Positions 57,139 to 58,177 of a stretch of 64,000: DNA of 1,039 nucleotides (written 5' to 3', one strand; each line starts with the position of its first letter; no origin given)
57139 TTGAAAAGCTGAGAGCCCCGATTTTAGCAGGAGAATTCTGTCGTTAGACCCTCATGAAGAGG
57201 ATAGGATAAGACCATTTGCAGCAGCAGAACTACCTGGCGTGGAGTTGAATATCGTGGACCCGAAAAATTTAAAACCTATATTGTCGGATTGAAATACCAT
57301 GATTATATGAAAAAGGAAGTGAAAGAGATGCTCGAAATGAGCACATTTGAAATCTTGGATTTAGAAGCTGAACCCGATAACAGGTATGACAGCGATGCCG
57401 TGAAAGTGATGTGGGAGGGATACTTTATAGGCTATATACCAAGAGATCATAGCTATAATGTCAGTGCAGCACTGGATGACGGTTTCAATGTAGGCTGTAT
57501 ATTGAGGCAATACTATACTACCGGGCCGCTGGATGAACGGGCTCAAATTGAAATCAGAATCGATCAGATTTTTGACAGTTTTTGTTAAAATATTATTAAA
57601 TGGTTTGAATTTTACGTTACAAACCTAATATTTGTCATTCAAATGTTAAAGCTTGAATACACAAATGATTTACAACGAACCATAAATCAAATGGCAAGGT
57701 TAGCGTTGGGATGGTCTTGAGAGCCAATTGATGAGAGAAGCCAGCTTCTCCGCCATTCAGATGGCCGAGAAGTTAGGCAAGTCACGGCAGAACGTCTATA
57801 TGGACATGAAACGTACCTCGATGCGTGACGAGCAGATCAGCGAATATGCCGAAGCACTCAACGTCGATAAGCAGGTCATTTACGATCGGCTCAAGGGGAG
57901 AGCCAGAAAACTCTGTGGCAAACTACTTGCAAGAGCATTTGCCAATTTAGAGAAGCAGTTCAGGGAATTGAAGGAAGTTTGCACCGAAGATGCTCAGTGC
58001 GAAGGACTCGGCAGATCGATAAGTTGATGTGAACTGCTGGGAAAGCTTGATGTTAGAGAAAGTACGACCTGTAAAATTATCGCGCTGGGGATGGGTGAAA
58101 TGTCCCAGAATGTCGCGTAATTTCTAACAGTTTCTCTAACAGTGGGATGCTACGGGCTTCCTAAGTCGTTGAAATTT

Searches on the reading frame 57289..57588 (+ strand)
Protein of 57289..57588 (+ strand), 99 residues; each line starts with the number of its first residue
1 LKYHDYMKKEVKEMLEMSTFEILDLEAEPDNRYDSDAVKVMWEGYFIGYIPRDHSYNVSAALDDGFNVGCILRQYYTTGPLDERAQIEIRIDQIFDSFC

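Call 90: search_protein_families(library=pfam, proteins=[window:57289-57588:+], max_evalue=0.01)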
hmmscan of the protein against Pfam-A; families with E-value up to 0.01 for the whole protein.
window:57289-57588:+ (99 aa): 1 family
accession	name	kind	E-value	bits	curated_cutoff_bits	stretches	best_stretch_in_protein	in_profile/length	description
PF08797.16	HIRAN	-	2.1e-11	44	24.7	1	16-65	19-69/96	HIRAN domain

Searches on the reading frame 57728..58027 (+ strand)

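Call 90: search_protein_families(library=pfam, proteins=[window:57728-58027:+], max_evalue=0.01)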
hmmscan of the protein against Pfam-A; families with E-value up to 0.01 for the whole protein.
window:57728-58027:+ (99 aa): 5 families
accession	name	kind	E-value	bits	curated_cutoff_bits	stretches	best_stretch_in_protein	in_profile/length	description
PF04297.20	UPF0122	-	0.00044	20.9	22.7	0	34-59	33-57/101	Putative helix-turn-helix protein, YlxM / p13 like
PF22939.2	GPIID_WHD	-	0.00064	20.5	27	1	30-68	22-60/90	GPI inositol-deacylase, winged helix domain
PF22083.2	I-HmuI_NUMOD-like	-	0.0044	17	27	0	37-60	15-38/46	DNA endonuclease I-HmuI-like, NUMOD-like domain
PF08279.18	HTH_11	-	0.0086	16.4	25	0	5-29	15-38/55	HTH domain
PF01381.28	HTH_3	-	0.0096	16.4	23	0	5-23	8-26/55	Helix-turn-helix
